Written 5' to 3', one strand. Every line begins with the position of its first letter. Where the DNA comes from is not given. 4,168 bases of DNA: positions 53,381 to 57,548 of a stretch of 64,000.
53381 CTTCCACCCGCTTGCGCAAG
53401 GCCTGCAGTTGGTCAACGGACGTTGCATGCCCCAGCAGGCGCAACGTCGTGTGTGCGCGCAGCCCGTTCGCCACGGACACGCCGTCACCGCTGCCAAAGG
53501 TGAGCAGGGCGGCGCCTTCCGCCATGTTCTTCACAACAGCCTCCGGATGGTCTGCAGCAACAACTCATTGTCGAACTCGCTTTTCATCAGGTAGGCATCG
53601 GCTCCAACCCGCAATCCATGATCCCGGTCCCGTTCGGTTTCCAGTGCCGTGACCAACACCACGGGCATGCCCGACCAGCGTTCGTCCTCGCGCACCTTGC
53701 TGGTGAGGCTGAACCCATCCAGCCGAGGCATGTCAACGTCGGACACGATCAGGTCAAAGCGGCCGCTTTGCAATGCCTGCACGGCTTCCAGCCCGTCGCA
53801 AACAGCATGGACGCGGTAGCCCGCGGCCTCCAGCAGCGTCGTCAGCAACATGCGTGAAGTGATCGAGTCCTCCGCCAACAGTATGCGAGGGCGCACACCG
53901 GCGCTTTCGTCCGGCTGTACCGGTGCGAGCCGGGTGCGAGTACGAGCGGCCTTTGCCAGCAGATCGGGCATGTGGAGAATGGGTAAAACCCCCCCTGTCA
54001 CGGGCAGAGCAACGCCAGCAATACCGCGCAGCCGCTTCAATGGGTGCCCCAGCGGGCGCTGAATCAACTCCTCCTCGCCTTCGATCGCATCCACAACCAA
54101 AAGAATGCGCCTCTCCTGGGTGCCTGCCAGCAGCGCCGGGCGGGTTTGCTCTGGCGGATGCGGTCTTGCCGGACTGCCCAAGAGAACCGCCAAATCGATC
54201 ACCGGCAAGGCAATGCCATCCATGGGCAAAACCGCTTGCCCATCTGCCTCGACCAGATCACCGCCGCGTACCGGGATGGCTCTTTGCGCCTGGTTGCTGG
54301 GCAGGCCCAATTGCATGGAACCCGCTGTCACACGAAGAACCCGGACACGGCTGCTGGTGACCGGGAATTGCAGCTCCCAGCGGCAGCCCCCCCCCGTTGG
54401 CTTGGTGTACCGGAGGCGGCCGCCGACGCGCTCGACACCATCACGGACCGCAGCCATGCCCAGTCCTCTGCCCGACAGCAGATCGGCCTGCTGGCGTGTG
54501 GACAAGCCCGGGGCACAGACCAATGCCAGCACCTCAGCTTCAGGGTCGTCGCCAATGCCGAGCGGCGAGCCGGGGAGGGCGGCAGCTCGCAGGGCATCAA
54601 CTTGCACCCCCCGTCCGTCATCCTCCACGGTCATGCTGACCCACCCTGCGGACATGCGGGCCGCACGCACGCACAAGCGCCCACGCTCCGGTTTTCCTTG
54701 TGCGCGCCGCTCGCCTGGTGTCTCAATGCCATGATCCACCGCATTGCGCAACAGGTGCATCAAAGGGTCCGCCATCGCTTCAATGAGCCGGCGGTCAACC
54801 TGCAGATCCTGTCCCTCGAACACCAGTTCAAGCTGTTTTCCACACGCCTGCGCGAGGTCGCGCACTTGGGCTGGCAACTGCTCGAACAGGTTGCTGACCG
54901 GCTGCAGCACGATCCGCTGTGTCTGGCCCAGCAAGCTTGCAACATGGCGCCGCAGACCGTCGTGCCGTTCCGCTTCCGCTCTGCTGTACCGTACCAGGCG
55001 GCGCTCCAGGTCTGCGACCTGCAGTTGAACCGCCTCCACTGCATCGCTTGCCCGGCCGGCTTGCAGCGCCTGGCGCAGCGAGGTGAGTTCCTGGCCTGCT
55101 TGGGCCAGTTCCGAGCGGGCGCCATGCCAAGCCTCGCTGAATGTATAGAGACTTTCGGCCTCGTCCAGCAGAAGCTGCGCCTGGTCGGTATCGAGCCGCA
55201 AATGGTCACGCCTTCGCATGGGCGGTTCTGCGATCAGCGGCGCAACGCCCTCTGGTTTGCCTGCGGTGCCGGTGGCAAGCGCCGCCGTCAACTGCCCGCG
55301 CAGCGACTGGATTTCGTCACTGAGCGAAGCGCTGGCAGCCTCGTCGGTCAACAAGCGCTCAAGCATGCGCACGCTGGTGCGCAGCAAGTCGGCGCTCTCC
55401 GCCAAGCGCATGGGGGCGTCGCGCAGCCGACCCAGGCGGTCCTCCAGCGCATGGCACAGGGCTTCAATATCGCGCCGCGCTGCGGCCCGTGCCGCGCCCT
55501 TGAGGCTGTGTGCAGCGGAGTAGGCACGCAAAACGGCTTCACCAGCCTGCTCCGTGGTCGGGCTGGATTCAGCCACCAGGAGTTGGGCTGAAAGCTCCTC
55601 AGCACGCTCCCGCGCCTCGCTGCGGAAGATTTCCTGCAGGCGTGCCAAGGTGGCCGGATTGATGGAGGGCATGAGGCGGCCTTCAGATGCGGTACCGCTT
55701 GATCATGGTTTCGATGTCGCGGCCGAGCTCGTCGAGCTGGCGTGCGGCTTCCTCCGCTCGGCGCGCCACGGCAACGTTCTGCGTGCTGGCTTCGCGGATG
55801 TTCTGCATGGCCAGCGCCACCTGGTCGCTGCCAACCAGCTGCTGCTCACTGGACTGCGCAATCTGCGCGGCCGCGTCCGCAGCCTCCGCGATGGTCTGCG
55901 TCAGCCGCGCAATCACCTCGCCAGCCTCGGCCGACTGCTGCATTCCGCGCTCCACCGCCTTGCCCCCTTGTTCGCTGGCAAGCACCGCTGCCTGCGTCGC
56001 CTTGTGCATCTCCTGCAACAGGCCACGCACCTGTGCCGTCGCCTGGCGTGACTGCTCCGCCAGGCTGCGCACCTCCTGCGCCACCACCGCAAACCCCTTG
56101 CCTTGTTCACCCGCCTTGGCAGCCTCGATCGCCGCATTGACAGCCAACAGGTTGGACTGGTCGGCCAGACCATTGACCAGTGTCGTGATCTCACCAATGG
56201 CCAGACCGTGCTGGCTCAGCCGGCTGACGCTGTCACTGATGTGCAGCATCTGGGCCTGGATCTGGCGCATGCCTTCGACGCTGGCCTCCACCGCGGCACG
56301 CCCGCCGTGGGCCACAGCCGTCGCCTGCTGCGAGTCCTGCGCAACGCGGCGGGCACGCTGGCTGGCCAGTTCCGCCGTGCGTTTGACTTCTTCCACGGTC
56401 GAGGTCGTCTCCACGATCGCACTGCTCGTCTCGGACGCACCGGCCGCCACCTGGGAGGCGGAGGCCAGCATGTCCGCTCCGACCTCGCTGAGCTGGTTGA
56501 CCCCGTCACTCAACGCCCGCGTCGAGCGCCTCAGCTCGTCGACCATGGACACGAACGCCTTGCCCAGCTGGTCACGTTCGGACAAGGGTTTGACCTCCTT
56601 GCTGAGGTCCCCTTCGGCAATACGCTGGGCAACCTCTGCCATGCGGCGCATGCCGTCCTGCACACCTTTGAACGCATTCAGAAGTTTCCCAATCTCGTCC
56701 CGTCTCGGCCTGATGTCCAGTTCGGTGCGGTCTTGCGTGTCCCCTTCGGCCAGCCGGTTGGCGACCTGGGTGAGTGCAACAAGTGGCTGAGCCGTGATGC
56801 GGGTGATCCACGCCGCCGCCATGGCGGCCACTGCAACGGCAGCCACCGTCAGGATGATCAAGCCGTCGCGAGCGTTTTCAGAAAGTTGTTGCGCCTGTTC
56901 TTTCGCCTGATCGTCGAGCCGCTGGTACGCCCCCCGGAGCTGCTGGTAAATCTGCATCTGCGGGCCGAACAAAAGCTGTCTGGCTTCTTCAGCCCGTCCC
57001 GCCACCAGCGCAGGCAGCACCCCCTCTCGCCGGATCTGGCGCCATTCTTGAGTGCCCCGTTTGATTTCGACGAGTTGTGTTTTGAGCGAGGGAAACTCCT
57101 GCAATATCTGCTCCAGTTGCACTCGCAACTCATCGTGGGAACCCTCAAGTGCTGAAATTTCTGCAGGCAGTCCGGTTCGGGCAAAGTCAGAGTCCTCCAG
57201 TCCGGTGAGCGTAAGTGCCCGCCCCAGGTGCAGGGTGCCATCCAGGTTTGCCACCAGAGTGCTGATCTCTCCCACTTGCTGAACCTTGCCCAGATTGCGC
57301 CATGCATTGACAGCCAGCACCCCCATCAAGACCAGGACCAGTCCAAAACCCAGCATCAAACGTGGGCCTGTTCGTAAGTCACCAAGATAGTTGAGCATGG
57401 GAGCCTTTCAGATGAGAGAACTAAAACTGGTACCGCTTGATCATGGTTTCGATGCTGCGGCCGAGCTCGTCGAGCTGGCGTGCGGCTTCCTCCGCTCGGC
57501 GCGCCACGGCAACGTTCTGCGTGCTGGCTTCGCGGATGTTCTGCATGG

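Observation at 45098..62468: Eleven-gene Wsp-like chemosensory operon rewired into a multi-kinase phosphorelay ending in a light-sensing c-di-GMP enzyme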

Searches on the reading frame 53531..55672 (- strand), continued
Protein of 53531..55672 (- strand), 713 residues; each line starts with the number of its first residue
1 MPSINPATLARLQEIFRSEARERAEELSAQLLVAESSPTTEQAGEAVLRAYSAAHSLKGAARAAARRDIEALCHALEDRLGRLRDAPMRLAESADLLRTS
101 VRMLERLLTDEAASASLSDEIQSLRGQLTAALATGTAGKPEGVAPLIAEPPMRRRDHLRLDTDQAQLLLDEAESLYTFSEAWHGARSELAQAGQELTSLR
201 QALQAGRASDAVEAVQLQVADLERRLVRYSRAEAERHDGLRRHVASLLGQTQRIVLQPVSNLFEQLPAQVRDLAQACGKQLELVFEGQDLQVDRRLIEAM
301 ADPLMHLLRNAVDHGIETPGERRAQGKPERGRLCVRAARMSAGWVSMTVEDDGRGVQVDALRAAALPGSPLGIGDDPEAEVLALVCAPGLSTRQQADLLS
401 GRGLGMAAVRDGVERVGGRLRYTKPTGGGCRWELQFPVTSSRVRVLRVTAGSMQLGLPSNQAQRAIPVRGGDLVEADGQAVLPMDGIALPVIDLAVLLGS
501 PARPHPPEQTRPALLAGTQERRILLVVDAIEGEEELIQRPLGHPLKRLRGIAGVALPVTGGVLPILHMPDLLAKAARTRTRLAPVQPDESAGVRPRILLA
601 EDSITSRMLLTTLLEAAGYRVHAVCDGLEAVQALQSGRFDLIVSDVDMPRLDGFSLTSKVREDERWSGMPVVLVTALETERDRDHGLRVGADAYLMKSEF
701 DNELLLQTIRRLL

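Call 42: search_dna_similar(query=window:53531-55672:-, collection=plasmids, mode=protein, max_rows=15)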
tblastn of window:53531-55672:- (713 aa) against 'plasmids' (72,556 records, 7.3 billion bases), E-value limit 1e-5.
The search stops at 5000 records and this limit was reached: more records match than are counted here, and every count below describes the 5000 best-scoring records only.
Records with a match: at least 5000; places in all: 10372; records where one place covers at least 80% of the query: 78.
Best place of each record, by identity: <60% 5000.
By first word of the organism name: Klebsiella 2079; Escherichia 299; Enterobacter 228; Bacillus 191; Pseudomonas 165; Sinorhizobium 156; Acinetobacter 154; Salmonella 141; Rhizobium 139; Ralstonia 137; and 254 more.
By predicted mobility (MOB-suite, as given by PLSDB): non-mobilizable 2221; conjugative 2079; mobilizable 700.
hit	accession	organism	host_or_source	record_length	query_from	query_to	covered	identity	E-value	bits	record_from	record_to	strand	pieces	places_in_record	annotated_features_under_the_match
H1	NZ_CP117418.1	Novosphingobium humi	Single cell,Soil from military shooting ...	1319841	1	713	100%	32.1%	7e-70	256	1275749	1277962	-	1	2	none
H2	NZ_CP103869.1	Novosphingobium humi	pure culture,soil biofilm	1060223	1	713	100%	32.1%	2e-69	255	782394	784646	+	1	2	none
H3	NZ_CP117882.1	Novosphingobium sp. KACC 22771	Single cell,soil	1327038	1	713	100%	31.9%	3e-68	251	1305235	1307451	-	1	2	none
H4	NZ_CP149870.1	Sinorhizobium medicae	Melilotus albus,Cell Culture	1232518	54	713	93%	34.0%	3e-65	243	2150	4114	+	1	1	record has no annotation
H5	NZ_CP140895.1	Sinorhizobium medicae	Medicago lupulina,whole organism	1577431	54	713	93%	34.0%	3e-65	243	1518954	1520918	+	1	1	record has no annotation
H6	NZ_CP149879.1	Sinorhizobium medicae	Medicago sativa,Cell Culture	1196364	54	713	93%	33.9%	1e-67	250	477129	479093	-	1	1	record has no annotation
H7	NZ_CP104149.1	Sinorhizobium medicae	Trigonella foenum-graecum,cell culture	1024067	54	713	93%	33.9%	3e-67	249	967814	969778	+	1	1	record has no annotation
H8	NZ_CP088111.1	Sinorhizobium medicae WSM1115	cell culture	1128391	54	713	93%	33.9%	3e-67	249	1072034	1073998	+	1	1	record has no annotation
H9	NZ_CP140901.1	Sinorhizobium medicae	Medicago lupulina,whole organism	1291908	54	713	93%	33.9%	2e-65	243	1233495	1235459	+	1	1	record has no annotation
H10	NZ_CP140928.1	Sinorhizobium medicae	Medicago lupulina,whole organism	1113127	54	713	93%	33.8%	8e-67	247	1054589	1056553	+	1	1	record has no annotation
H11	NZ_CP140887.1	Sinorhizobium medicae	Medicago lupulina,whole organism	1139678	54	713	93%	33.8%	8e-67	247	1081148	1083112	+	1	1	none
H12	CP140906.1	Sinorhizobium medicae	Medicago lupulina,whole organism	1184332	54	713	93%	33.8%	8e-67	247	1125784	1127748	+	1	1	response regulator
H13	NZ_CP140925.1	Sinorhizobium medicae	Medicago lupulina,whole organism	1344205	54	713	93%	33.8%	1e-66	246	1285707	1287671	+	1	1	record has no annotation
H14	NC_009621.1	Sinorhizobium medicae WSM419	-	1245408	54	713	93%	33.6%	3e-66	246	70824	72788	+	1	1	record has no annotation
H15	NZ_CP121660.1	Sinorhizobium terangae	Desmanthus virgatus,cell culture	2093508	54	713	93%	33.2%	6e-64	239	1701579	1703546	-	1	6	none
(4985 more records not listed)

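Call 49: find_related_loci(query=A3, collection=metagenome_contigs, flank=10000)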
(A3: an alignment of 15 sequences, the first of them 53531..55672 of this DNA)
Query A3 (713 aa) in metagenome_contigs; peptide patterns used: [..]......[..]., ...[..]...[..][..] (x = any residue, [..] = any of these).
600 stretches matched a pattern (row limit reached: there are more); 557 encode a relative of the query (tblastn E <= 1e-3); the best 80 are kept; 80 distinct loci.
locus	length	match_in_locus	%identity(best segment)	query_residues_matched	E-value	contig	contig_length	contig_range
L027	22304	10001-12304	34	1-713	6e-117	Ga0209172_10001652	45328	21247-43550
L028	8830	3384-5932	34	9-713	7e-115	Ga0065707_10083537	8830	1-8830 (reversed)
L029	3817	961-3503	29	9-713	2e-116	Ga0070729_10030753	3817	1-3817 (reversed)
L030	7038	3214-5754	30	11-713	6e-111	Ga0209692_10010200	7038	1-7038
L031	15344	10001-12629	33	1-712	6e-111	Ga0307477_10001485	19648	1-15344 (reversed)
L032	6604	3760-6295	34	2-713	6e-111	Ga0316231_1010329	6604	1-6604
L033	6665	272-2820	33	1-713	1e-110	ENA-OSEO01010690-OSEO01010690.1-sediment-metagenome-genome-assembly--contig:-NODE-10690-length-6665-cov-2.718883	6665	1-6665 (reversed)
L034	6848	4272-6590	35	11-713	2e-110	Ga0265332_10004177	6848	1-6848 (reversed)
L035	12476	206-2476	35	9-713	6e-110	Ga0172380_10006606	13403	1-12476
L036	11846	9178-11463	34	1-713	5e-109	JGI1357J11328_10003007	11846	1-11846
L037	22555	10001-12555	34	11-713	5e-109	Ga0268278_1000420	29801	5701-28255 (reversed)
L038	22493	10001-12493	32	11-708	3e-108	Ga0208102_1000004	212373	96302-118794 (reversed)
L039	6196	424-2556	32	16-713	1e-108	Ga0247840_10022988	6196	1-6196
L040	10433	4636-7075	37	11-713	1e-108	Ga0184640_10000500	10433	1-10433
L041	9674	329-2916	34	1-712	1e-107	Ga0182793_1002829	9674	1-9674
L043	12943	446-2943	33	9-713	1e-107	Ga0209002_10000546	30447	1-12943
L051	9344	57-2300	35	5-709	1e-105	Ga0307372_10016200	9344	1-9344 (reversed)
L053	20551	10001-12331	33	1-713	2e-105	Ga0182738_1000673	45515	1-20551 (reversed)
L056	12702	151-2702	35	1-713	2e-105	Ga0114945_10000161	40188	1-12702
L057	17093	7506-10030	32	16-713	4e-105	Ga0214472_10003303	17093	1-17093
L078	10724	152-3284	38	180-713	1e-100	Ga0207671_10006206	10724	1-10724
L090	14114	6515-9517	38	1-713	6e-98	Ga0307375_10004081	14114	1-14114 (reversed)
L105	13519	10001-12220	34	9-713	6e-108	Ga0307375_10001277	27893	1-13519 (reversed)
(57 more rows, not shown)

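Call 54: search_protein_families(library=pfam, proteins=[L037:1731-4301:+, L037:4298-4930:+, L037:5149-5559:+, L038:1510-3864:+, L038:4074-4700:+, L038:4819-5250:+, L105:2849-4420:+, L105:4434-5087:+, L105:5208-5609:+, L038:14755-18018:+], max_evalue=0.001)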
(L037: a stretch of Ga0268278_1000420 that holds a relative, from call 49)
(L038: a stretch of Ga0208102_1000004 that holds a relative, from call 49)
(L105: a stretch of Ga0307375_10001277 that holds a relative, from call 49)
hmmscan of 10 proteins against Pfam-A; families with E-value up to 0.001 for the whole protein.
L037:1731-4301:+ (856 aa): 7 families
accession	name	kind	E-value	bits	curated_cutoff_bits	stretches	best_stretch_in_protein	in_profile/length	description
PF08447.18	PAS_3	-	6.8e-30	103.6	25.6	2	534-620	3-89/89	PAS fold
PF00989.32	PAS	-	3.2e-16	59.8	22.6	1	384-495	1-113/113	PAS fold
PF13426.13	PAS_9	-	1.9e-15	57.5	27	1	398-497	5-103/103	PAS domain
PF08448.16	PAS_4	-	2.8e-15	57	23.1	0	395-499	6-109/110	PAS fold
PF07730.19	HisKA_3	-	1.7e-14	54.5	24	1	654-720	1-67/68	Histidine kinase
PF02518.31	HATPase_c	-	1.9e-13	51.2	26.4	1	761-851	3-109/111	Histidine kinase-, DNA gyrase B-, and HSP90-like ATPase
PF13188.13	PAS_8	-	1.2e-10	41.3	21.8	1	384-431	1-49/65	PAS domain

L037:4298-4930:+ (210 aa): 3 families
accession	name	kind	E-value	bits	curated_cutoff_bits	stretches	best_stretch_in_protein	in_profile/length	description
PF00072.30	Response_reg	-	1.4e-30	106.2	30.2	1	4-116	1-111/111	Response regulator receiver domain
PF00196.25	GerE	-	1.5e-18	66.6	23.5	1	148-203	2-57/57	Bacterial regulatory proteins, luxR family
PF08281.18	Sigma70_r4_2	-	0.00084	19.4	25.7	0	150-191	12-54/54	Sigma-70, region 4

L037:5149-5559:+ (136 aa): 1 family
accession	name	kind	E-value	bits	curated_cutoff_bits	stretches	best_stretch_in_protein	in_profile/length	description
PF00072.30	Response_reg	-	9.8e-25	87.3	30.2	1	9-119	1-109/111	Response regulator receiver domain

L038:1510-3864:+ (784 aa): 10 families
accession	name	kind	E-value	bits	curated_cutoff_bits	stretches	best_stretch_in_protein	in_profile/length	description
PF00989.32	PAS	-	8.4e-33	113.2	22.6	2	44-155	1-113/113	PAS fold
PF08448.16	PAS_4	-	1.6e-24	86.7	23.1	1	51-160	2-110/110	PAS fold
PF13426.13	PAS_9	-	2.2e-23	82.9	27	2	60-157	6-103/103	PAS domain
PF13188.13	PAS_8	-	1.7e-22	78.9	21.8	2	44-101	1-56/65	PAS domain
PF08447.18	PAS_3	-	6e-19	68.5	25.6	2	68-131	2-67/89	PAS fold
PF02518.31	HATPase_c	-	2e-14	54.4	26.4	1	681-776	4-109/111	Histidine kinase-, DNA gyrase B-, and HSP90-like ATPase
PF07730.19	HisKA_3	-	1.3e-09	38.9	24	1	568-640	1-68/68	Histidine kinase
PF12860.13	PAS_7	-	3.6e-08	34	27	0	523-545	93-115/115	PAS fold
PF14598.12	PAS_11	-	0.00032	21.1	25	0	62-131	9-78/109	PAS domain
PF13581.12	HATPase_c_2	-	0.00057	20.3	27.4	0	673-739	22-87/127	Histidine kinase-like ATPase domain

L038:4074-4700:+ (208 aa): 4 families
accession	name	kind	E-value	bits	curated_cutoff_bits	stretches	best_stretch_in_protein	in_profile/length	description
PF00072.30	Response_reg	-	1.6e-28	99.5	30.2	1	4-116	1-111/111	Response regulator receiver domain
PF00196.25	GerE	-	6.7e-18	64.5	23.5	1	147-202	2-57/57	Bacterial regulatory proteins, luxR family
PF04545.22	Sigma70_r4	-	6.7e-05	22.8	24.1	1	147-191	4-49/50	Sigma-70, region 4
PF08281.18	Sigma70_r4_2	-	0.00021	21.3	25.7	1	146-190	9-54/54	Sigma-70, region 4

L038:4819-5250:+ (143 aa): 2 families
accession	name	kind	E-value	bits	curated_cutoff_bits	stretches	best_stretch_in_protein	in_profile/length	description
PF00072.30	Response_reg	-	7.9e-24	84.4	30.2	1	12-123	1-110/111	Response regulator receiver domain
PF00702.32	Hydrolase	-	1.3e-05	26.2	26.4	1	67-141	99-167/191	haloacid dehalogenase-like hydrolase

L105:2849-4420:+ (523 aa): 7 families
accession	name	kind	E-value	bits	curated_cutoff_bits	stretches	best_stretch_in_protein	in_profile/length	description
PF02518.31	HATPase_c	-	2.4e-16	60.6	26.4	1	422-514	6-110/111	Histidine kinase-, DNA gyrase B-, and HSP90-like ATPase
PF08448.16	PAS_4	-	2.1e-15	57.4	23.1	1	51-166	1-107/110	PAS fold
PF07730.19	HisKA_3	-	2.5e-12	47.6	24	1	314-377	1-66/68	Histidine kinase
PF00989.32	PAS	-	4.4e-11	43.2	22.6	1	180-281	2-108/113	PAS fold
PF13188.13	PAS_8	-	2.9e-07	30.6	21.8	0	46-87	2-44/65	PAS domain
PF13426.13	PAS_9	-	2.3e-05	25.1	27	0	56-161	2-98/103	PAS domain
PF13581.12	HATPase_c_2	-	2.7e-05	24.6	27.4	1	427-481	37-104/127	Histidine kinase-like ATPase domain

L105:4434-5087:+ (217 aa): 3 families
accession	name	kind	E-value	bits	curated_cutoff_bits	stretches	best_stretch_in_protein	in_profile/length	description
PF00072.30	Response_reg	-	2.4e-26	92.5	30.2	1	6-117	1-110/111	Response regulator receiver domain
PF00196.25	GerE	-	3.7e-18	65.3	23.5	1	152-207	2-57/57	Bacterial regulatory proteins, luxR family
PF08281.18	Sigma70_r4_2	-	1.1e-05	25.4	25.7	1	152-189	10-48/54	Sigma-70, region 4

L105:5208-5609:+ (133 aa): 1 family
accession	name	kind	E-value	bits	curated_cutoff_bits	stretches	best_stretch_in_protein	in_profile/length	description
PF00072.30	Response_reg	-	4.5e-22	78.8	30.2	1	11-115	1-101/111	Response regulator receiver domain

L038:14755-18018:+ (1087 aa): 11 families
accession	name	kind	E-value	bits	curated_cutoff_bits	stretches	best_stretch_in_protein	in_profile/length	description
PF13426.13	PAS_9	-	7.2e-41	139.1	27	3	783-885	3-102/103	PAS domain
PF00989.32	PAS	-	6.6e-37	126.4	22.6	3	771-877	1-106/113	PAS fold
PF13487.12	HD_5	-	3.7e-36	124.9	27.2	1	908-1069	6-170/170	HD domain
PF08447.18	PAS_3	-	3.2e-29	101.5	25.6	3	794-879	2-87/89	PAS fold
PF08448.16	PAS_4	-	6.1e-28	97.7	23.1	3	644-761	2-110/110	PAS fold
PF00072.30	Response_reg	-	8.1e-26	90.8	30.2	1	22-128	1-107/111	Response regulator receiver domain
PF13188.13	PAS_8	-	2.4e-23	81.6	21.8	2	771-816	1-46/65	PAS domain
PF01590.32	GAF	-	3.4e-22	79.8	22.4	2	165-290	1-123/133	GAF domain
PF13185.12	GAF_2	-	4.9e-21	75.8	28.6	2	164-301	2-136/136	GAF domain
PF01966.28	HD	-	3.6e-17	63.2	22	1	917-1038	2-116/116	HD domain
PF13492.12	GAF_3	-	4.6e-09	37.2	27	0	166-302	2-129/129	GAF domain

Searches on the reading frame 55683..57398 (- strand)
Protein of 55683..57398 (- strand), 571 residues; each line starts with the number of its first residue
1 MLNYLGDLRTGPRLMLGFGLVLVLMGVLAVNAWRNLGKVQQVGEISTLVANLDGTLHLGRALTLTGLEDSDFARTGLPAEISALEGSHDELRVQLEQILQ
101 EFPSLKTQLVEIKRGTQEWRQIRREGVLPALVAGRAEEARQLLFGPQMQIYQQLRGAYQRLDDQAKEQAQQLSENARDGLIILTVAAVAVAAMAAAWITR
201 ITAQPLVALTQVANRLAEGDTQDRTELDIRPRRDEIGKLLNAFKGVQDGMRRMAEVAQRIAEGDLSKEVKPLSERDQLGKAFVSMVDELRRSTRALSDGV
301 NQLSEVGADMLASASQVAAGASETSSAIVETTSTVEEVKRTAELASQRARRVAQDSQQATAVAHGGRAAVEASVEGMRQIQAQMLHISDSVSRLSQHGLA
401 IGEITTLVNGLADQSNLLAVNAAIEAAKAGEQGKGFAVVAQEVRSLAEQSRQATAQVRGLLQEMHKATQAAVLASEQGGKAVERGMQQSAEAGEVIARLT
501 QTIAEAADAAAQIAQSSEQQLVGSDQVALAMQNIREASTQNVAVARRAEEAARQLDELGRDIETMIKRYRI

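Call 4: search_protein_families(library=pfam, proteins=[window:55683-57398:-], max_evalue=0.01)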
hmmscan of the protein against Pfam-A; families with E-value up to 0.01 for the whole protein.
window:55683-57398:- (571 aa): 4 families
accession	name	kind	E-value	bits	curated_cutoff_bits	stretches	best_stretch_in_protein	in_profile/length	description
PF00015.26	MCPsignal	-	3.3e-34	118.6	34.6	1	356-536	4-170/172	Methyl-accepting chemotaxis protein (MCP) signalling domain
PF00672.30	HAMP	-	3.7e-12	46.8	25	2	197-247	1-48/53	HAMP domain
PF12729.13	4HB_MCP_1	-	0.00043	20.3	27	1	8-177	2-178/181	Four helix bundle sensory module for signal transduction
PF06103.16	DUF948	-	0.0021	18.6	37.2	0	284-342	26-84/89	Bacterial protein of unknown function (DUF948)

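Call 17: search_protein_families(library=ncbifam, proteins=[window:55683-57398:-], max_evalue=0.00001)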
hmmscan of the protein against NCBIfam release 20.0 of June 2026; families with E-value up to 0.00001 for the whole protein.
window:55683-57398:- (571 aa): 8 families
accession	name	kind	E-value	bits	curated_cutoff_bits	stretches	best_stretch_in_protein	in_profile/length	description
NF058645.1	MCPCtpMPsAe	equivalog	9.2e-37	127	900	1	261-571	246-558/558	methyl-accepting chemotaxis protein CtpM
NF047851.1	MCPCitTducer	equivalog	9.4e-28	97.6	900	1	253-562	224-507/553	methyl-accepting chemotaxis citrate transducer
NF041847.1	transduc_aer2_vibrio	equivalog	3.6e-26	91.6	1200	1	246-566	455-749/804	aerotaxis transducer Aer2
NF011615.0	PRK15041.1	equivalog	4.1e-26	91.8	947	1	249-567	221-513/554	methyl-accepting chemotaxis protein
NF011622.0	PRK15048.1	equivalog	2.9e-25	89.4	900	1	257-567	227-511/553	methyl-accepting chemotaxis protein II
NF007309.0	PRK09793.1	equivalog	7.9e-22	77.9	903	1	259-557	227-499/533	methyl-accepting chemotaxis protein IV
NF050802.1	AspChtxCcaA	equivalog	2.2e-16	59.4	1300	1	343-455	515-626/700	aspartate chemotaxis receptor CcaA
NF053592.1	HK_near_YfiR_like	equivalog_domain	8.9e-06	25.4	194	1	180-244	151-215/223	sensor histidine kinase, YfiR-like protein-associated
